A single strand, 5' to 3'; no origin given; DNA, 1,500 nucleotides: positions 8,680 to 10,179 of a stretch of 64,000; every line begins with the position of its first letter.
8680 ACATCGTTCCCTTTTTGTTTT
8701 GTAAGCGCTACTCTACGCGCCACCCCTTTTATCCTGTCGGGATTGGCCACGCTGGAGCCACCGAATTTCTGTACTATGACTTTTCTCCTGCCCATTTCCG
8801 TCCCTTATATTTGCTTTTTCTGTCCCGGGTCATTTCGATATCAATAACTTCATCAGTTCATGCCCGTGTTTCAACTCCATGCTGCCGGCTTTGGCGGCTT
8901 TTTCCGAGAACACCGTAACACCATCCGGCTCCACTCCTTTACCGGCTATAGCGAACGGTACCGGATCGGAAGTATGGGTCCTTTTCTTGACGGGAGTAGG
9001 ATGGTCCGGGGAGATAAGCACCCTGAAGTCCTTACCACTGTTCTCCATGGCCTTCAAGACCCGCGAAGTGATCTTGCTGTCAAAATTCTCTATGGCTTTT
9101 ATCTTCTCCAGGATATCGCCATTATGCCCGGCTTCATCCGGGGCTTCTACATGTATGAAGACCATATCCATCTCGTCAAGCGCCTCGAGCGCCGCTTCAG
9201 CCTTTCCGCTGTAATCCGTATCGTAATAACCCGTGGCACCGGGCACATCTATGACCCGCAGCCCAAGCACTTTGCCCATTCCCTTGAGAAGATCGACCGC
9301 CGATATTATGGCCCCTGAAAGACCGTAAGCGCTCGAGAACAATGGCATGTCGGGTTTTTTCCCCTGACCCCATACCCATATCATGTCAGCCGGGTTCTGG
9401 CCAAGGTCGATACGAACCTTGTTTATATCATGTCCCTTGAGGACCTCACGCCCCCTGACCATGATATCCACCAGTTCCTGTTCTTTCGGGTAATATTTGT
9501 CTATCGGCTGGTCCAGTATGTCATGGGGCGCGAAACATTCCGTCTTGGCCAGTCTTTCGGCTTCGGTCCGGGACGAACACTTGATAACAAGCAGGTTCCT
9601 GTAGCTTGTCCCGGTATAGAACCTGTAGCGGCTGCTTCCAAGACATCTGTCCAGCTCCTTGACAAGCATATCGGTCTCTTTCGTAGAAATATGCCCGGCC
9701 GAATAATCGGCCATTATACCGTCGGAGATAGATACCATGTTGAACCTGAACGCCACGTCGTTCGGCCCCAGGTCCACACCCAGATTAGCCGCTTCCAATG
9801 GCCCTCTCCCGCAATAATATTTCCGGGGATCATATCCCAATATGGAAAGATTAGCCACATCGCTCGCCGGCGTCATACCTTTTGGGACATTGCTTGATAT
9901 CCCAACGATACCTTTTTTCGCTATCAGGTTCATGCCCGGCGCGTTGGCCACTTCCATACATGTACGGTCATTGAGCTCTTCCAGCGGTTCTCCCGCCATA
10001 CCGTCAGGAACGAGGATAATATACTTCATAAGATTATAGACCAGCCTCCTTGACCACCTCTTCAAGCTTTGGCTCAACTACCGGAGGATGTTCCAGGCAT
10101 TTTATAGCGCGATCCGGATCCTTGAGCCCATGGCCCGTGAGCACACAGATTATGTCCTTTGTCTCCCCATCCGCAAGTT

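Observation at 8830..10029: iPGM-family gene embedded in hom-thrC-[iPGM-like]-lysC with no thrB: likely non-orthologous homoserine kinase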

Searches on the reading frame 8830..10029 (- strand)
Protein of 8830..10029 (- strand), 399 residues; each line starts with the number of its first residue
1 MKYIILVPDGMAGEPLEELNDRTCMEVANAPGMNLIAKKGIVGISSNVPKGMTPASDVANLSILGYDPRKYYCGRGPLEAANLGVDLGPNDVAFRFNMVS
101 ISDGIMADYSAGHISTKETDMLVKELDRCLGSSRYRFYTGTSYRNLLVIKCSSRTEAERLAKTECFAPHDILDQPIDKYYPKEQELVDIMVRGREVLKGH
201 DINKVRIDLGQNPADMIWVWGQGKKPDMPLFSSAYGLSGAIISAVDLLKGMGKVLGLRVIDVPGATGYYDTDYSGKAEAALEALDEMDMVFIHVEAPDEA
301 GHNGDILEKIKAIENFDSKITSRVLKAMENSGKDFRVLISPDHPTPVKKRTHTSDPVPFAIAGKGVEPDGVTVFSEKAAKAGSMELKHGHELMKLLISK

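Call 3: search_protein_families(library=ncbifam, proteins=[window:8830-10029:-], max_evalue=0.00001)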
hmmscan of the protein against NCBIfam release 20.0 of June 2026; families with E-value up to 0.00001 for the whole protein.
window:8830-10029:- (399 aa): 6 families
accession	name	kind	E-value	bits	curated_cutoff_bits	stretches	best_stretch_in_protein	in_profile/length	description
NF003242.0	PRK04200.1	equivalog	1.5e-163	544.3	426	1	1-398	1-394/395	cofactor-independent phosphoglycerate mutase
TIGR02535.1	hyp_Hser_kinase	hypoth_equivalog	1e-159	531.6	446.3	1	1-397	1-396/397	proposed homoserine kinase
TIGR00306.2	apgM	subfamily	1.6e-151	504.9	320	1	2-397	1-403/403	2,3-bisphosphoglycerate-independent phosphoglycerate mutase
NF003104.0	PRK04024.1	equivalog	2.6e-96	322.9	489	1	1-397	3-401/412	2,3-bisphosphoglycerate-independent phosphoglycerate mutase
NF038358.1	phophono_PhpG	equivalog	7e-70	235.8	545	1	3-397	2-416/417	CMP-5'-phosphonoformate--3-phosphoglycerate phosphonoformyl transferase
NF003160.0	PRK04135.1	equivalog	4.2e-55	187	468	1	2-398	17-393/403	2,3-bisphosphoglycerate-independent phosphoglycerate mutase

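Call 4: search_protein_families(library=pfam, proteins=[window:8830-10029:-], max_evalue=0.00001)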
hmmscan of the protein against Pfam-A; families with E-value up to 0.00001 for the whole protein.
window:8830-10029:- (399 aa): 2 families
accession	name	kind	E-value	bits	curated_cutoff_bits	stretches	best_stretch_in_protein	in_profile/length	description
PF10143.14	PhosphMutase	-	9.4e-52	175.8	21.5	1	37-203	1-170/170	2,3-bisphosphoglycerate-independent phosphoglycerate mutase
PF01676.23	Metalloenzyme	-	1.7e-46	159.2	24.3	1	1-398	1-251/252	Metalloenzyme superfamily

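Call 10: find_encoding_contigs(protein=window:8830-10029:-, flank=10000, max_places=6)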
Protein window:8830-10029:- (399 aa): 3 contigs read that carry it; 2 places shown.
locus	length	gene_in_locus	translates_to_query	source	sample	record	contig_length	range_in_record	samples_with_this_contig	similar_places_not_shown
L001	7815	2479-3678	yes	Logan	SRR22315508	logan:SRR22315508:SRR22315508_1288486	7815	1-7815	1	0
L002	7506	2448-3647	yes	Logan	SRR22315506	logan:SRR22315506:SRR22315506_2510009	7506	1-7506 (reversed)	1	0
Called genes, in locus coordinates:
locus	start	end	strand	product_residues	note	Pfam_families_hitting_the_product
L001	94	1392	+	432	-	PF03447:NAD_binding_3, PF00742:Homoserine_dh, PF01842:ACT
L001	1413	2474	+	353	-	PF00291:PALP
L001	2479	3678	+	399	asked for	PF01676:Metalloenzyme, PF10143:PhosphMutase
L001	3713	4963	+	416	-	PF00696:AA_kinase, PF01842:ACT, PF22468:ACT_9, PF13840:ACT_7, PF22468:ACT_9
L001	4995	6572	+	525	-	PF00682:HMGL-like, PF22617:HCS_D2, PF08502:LeuA_dimer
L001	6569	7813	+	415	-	?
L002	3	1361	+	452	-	?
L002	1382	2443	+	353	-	PF00291:PALP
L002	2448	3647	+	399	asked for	PF01676:Metalloenzyme, PF10143:PhosphMutase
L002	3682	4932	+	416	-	PF00696:AA_kinase, PF01842:ACT, PF22468:ACT_9, PF13840:ACT_7, PF22468:ACT_9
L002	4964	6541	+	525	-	PF00682:HMGL-like, PF22617:HCS_D2, PF08502:LeuA_dimer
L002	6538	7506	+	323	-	?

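Call 11: search_solved_structures(query=window:8830-10029:-, show_alignments=2)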
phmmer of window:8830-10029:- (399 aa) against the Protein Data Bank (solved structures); distinct sequences matched with E-value up to 0.001: 3.
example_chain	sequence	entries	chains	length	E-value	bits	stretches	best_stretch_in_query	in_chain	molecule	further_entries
3kd8_A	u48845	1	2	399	6.4e-63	216.1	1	3-395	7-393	2,3-bisphosphoglycerate-independent phosphoglycerate mutase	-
3idd_A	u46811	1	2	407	6.8e-63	216.1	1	3-395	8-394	2,3-bisphosphoglycerate-independent phosphoglycerate mutase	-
2zkt_A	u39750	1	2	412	1.4e-62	215.1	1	2-397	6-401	2,3-bisphosphoglycerate-independent phosphoglycerate mutase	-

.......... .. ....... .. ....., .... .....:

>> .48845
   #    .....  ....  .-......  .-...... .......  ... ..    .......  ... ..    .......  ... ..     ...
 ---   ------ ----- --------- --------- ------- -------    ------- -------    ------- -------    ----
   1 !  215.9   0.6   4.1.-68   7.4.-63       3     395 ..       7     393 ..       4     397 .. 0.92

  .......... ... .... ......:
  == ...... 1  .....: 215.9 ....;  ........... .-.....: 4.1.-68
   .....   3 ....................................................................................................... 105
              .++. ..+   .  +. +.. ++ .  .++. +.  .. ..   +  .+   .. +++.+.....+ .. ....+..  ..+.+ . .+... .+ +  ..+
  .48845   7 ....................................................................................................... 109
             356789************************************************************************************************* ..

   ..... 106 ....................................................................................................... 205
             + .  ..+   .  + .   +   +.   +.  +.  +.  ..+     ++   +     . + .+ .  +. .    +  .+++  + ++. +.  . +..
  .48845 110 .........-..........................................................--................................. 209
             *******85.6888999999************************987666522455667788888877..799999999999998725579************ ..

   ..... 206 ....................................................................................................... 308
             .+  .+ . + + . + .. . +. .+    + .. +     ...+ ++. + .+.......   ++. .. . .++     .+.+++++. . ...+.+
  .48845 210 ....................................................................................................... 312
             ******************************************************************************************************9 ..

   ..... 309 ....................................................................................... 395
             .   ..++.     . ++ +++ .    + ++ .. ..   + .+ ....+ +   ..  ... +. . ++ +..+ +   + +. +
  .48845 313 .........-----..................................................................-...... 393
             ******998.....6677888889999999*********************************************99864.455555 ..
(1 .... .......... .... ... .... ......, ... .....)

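Call 12: find_homologous_proteins(query=window:8830-10029:-, max_evalue=1e-10)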
Query window:8830-10029:- (399 aa): 8000 proteins with E <= 1e-10 among 8000 candidates; the best 120 are listed.
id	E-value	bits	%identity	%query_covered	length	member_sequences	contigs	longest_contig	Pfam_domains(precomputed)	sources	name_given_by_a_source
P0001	4.1e-267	903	100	100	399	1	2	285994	PF10143.15,PF01676.24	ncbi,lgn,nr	ncbi:MAG: cofactor-independent phosphoglycerate mutase [Candidatus Omnitrophica bacterium]|nr:cofact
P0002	3.9e-201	686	73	100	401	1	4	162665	PF10143.15,PF01676.24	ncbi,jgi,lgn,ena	-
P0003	1.6e-193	661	71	99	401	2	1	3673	PF10143.15,PF01676.24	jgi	jgi:2,3-bisphosphoglycerate-independent phosphoglycerate mutase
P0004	2.7e-193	660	73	100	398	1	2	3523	PF10143.15,PF01676.24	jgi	-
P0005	4.1e-193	660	73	99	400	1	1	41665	PF10143.15,PF01676.24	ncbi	ncbi:MAG: cofactor-independent phosphoglycerate mutase [Candidatus Omnitrophota bacterium]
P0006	1.2e-192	658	72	99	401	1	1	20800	PF10143.15,PF01676.24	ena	-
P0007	1.5e-192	658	72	99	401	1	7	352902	PF10143.15,PF01676.24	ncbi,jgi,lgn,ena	-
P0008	4.7e-192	656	70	99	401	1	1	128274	PF10143.15,PF01676.24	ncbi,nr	ncbi:MAG: cofactor-independent phosphoglycerate mutase [Candidatus Omnitrophica bacterium]|nr:cofact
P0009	1.7e-191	654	72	99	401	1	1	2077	PF10143.15,PF01676.24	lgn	-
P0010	2.0e-191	654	71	100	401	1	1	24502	PF10143.15,PF01676.24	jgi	jgi:2,3-bisphosphoglycerate-independent phosphoglycerate mutase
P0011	2.3e-191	654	71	100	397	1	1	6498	PF10143.15,PF01676.24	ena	-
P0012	2.8e-191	654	71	99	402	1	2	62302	PF10143.15,PF01676.24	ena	-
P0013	4.1e-191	653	70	100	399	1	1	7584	PF10143.15,PF01676.24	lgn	-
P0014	5.5e-191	653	68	100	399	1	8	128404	PF10143.15,PF01676.24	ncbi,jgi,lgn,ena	-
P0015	6.1e-191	653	69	100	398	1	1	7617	PF10143.15,PF01676.24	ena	-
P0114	2.9e-178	611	66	99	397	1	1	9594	PF10143.15,PF01676.24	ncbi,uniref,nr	ncbi:putative homoserine kinase [Candidatus Omnitrophus magneticus]|uniref:Putative homoserine kinas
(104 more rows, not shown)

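Call 13: find_related_loci(query=window:8830-10029:-, collection=genome_contigs, flank=10000)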
Query window:8830-10029:- (399 aa) in genome_contigs; peptide patterns used: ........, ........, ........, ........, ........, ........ (x = any residue, [..] = any of these).
15 stretches matched a pattern; 9 encode a relative of the query (tblastn E <= 1e-3); 9 distinct loci.
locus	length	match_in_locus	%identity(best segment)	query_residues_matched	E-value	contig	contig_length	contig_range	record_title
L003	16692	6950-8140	70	1-398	0e+0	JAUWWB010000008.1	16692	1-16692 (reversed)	MAG: Candidatus Omnitrophota bacterium isolate CSMAG_2647 CSMAG_2647_k127_4771231_length_16692_cov_11.0000, whole genome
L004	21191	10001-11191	70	1-397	0e+0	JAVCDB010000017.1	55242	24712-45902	MAG: Candidatus Aadella gelida isolate MAG_3300035698_848 Ga0374944_516674, whole genome shotgun sequence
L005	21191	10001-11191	68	1-397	0e+0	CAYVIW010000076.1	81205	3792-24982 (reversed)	MAG TPA_asm: uncultured Planctomycetia bacterium isolate SRP067234_co1_337 genome assembly, contig: k99_377036, whole ge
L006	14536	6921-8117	73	1-399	0e+0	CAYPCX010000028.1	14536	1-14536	MAG TPA_asm: uncultured Planctomycetia bacterium isolate binchicken_co334_60 genome assembly, contig: NODE_7269_length_1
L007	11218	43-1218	69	1-393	0e+0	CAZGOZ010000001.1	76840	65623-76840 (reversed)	MAG TPA_asm: uncultured Planctomycetia bacterium isolate binchicken_co332_45 genome assembly, contig: NODE_16_length_768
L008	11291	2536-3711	71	1-393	0e+0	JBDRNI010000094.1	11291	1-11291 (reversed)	MAG: Candidatus Omnitrophota bacterium isolate MEGAHIT-group-1.881 k141_11074705, whole genome shotgun sequence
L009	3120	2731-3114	77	1-128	1e-61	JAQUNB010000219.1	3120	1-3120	MAG: Candidatus Omnitrophota bacterium isolate STD1_168 NODE_156611_length_3120_cov_2.290344_Sandtown_D1, whole genome s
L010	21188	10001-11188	71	1-397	0e+0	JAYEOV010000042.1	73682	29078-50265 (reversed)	MAG: Candidatus Omnitrophota bacterium isolate MAG020 MAG020_42, whole genome shotgun sequence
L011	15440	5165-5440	30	282-385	3e-4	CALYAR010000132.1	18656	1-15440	MAG: uncultured Clostridia bacterium isolate E19__bin24 genome assembly, contig: E19__k127_8998686, whole genome shotgun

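Call 22: search_solved_structures(query=window:8830-10029:-, show_alignments=3, max_evalue=10)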
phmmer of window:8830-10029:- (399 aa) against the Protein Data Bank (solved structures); distinct sequences matched with E-value up to 10: 10.
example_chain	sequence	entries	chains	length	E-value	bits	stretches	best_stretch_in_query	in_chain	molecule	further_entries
3kd8_A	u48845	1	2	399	6.4e-63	216.1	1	3-395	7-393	2,3-bisphosphoglycerate-independent phosphoglycerate mutase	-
3idd_A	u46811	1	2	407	6.8e-63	216.1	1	3-395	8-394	2,3-bisphosphoglycerate-independent phosphoglycerate mutase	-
2zkt_A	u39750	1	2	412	1.4e-62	215.1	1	2-397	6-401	2,3-bisphosphoglycerate-independent phosphoglycerate mutase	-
7tl8_A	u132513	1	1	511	0.0014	20.8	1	277-366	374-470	2,3-bisphosphoglycerate-independent phosphoglycerate mutase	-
4my4_A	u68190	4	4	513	0.0014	20.8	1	277-366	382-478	2,3-bisphosphoglycerate-independent phosphoglycerate mutase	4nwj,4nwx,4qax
1ejj_A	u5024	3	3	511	0.0042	19.2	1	282-367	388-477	PHOSPHOGLYCERATE MUTASE | 2,3-BISPHOSPHOGLYCERATE-INDEPENDENT PHOSPHOGLYCERATE MUTASE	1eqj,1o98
1o99_A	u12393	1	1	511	0.0042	19.2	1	282-367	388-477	2,3-BISPHOSPHOGLYCERATE-INDEPENDENT PHOSPHOGLYCERATE MUTASE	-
3vr0_A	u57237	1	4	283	0.15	14.1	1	238-315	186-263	Putative uncharacterized protein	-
2ify_A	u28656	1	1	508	0.24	13.4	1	285-367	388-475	2,3-bisphosphoglycerate-independent phosphoglycerate mutase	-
1y9i_A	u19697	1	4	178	0.25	13.4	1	241-301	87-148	low temperature requirement C protein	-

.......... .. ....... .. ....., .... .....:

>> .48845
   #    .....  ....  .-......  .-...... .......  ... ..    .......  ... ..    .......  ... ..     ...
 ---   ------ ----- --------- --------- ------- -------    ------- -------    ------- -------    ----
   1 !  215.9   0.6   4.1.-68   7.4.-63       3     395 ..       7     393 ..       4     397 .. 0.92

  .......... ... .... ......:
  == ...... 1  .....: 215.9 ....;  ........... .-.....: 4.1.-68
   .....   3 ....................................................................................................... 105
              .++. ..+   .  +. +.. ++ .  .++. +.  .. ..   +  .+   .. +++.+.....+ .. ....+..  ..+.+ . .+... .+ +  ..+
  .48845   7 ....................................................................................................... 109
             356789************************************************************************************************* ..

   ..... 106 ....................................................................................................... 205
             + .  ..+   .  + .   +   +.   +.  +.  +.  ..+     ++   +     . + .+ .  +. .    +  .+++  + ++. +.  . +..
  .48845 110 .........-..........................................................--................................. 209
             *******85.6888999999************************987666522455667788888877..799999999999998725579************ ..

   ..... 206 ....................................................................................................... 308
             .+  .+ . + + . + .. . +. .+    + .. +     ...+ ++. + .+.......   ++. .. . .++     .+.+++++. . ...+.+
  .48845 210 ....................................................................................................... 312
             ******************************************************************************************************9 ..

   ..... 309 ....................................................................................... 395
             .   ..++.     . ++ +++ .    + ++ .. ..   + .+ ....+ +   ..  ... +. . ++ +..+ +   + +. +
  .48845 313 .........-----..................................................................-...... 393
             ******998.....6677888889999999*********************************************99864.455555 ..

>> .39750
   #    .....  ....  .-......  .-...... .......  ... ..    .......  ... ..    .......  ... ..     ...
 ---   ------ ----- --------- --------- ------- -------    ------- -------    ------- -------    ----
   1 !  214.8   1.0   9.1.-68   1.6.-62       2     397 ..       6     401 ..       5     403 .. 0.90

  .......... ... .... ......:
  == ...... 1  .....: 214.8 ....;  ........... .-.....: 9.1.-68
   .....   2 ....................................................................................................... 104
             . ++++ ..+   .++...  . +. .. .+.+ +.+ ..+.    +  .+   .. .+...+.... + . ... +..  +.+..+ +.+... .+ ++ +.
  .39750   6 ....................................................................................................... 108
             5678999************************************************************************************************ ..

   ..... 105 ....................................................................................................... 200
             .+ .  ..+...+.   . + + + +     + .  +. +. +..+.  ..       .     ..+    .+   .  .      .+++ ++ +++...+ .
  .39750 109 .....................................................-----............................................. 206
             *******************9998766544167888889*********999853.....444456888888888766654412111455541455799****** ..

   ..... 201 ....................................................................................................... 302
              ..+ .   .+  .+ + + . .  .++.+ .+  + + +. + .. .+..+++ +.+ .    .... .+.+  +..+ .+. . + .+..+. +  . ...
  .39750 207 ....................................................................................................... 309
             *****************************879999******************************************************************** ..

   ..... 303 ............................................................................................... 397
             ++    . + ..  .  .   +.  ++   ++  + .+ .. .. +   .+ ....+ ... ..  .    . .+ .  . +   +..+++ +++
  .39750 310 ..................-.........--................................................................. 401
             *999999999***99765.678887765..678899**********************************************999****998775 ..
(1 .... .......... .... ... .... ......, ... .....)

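Call 29: predict_structure(alignment_id=A1)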
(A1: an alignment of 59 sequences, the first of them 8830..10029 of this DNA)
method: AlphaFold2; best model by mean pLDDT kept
length: 399 residues; sequences in the alignment: 59
mean_pLDDT: 91.4   pTM: 0.90
mean pLDDT of the five models: 91.4, 90.6, 90.0, 87.7, 86.3
residues with pLDDT >= 90: 301; 70-90: 77; 50-70: 17; < 50: 4
segments of 3 or more residues with pLDDT < 50: 299-301
pLDDT, mean of each block of 10 residues (from residue 1): 94 89 94 97 96 92 97 96 96 95 88 76 95 96 91 97 91 94 96 89 84 90 96 97 93 98 72 94 97 73 73 95 97 96 83 91 95 94 93 90
secondary structure, 60 per line:
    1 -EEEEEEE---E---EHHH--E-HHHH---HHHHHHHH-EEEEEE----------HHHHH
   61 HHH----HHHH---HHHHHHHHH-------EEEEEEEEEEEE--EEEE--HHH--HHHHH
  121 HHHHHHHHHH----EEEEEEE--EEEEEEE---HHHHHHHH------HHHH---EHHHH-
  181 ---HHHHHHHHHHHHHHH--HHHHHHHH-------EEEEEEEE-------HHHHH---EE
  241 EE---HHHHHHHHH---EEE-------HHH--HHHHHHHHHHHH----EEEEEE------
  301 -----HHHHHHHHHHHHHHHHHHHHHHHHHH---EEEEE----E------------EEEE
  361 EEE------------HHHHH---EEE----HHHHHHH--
elements in order: E2-8 H24-27 H31-38 E40-45 H56-63 H68-71 H75-83 E91-102 E105-108 H116-130 E135-141 E144-150 H154-161 H168-171 H176-179 H184-198 H201-208 E216-223 H231-235 E239-242 H246-254 E258-260 H273-284 E289-294 H306-331 E335-339 E357-363 H376-380 E384-386 H391-397

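Call 34: fold_search(model_id=the predicted structure, library=pdb)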
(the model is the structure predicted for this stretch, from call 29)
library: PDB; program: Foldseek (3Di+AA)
matches with E <= 10: 1005; with E <= 0.001: 118
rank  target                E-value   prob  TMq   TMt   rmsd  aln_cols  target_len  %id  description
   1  2zkt_B                1.4e-36  1.00  0.81  0.84   3.1       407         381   28  Structure of PH0037 protein from Pyrococcus horikoshii (released 2009-04-21)
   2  3idd_A                1.4e-32  1.00  0.64  0.69   6.2       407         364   28  Cofactor-Independent Phosphoglycerate Mutase from Thermoplasma acidophilum DSM 1728 (released 2009-10-06)
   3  3kd8_A                3.6e-32  1.00  0.65  0.70   6.0       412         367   29  Cofactor-Independent Phosphoglycerate mutase from Thermoplasma Acidophilum DSM 1728 (released 2009-12-01)
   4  3idd_B                4.6e-32  1.00  0.64  0.70   5.8       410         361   29  Cofactor-Independent Phosphoglycerate Mutase from Thermoplasma acidophilum DSM 1728 (released 2009-10-06)
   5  3kd8_B                6.3e-31  1.00  0.64  0.69   6.0       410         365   28  Cofactor-Independent Phosphoglycerate mutase from Thermoplasma Acidophilum DSM 1728 (released 2009-12-01)
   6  2zkt_A                1.1e-29  1.00  0.70  0.84   3.8       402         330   27  Structure of PH0037 protein from Pyrococcus horikoshii (released 2009-04-21)
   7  4my4                  2.0e-10  1.00  0.46  0.38  13.3       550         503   13  Crystal structure of phosphoglycerate mutase from Staphylococcus aureus. (released 2013-10-16)
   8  7tl8_A                4.0e-10  1.00  0.45  0.38  14.2       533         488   14  1.95A resolution structure of independent phosphoglycerate mutase from S. aureus in complex with a macrocyclic peptide (released 2022-08-10)
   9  4nwj                  5.8e-10  1.00  0.45  0.37  14.2       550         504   13  Crystal structure of phosphopglycerate mutase from Staphylococcus aureus in 3-phosphoglyceric acid bound form. (released 2015-01-14)
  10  2ify                  4.8e-09  1.00  0.46  0.37  15.1       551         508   13  Structure of Bacillus anthracis cofactor-independent phosphoglucerate mutase (released 2006-10-24)
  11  1ejj                  5.4e-09  1.00  0.48  0.39  12.4       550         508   12  CRYSTAL STRUCTURAL ANALYSIS OF PHOSPHOGLYCERATE MUTASE COCRYSTALLIZED WITH 3-PHOSPHOGLYCERATE (released 2001-03-02)
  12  1o98                  7.9e-09  1.00  0.48  0.39  11.8       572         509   12  1.4A CRYSTAL STRUCTURE OF PHOSPHOGLYCERATE MUTASE FROM BACILLUS STEAROTHERMOPHILUS COMPLEXED WITH 2-PHOSPHOGLYCERATE (released 2003-05-01)
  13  7knf_A                1.5e-08  1.00  0.41  0.33  16.3       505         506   12  1.80A resolution structure of independent Phosphoglycerate mutase from C. elegans in complex with a macrocyclic peptid (released 2021-04-07)
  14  1o99                  3.3e-08  1.00  0.47  0.38  13.0       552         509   12  CRYSTAL STRUCTURE OF THE S62A MUTANT OF PHOSPHOGLYCERATE MUTASE FROM BACILLUS STEAROTHERMOPHILUS COMPLEXED WITH 2-PHOSPH (released 2002-12-23)
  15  4lr7_A                6.1e-08  1.00  0.43  0.43  12.1       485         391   11  Phosphopentomutase S154A variant (released 2013-07-31)
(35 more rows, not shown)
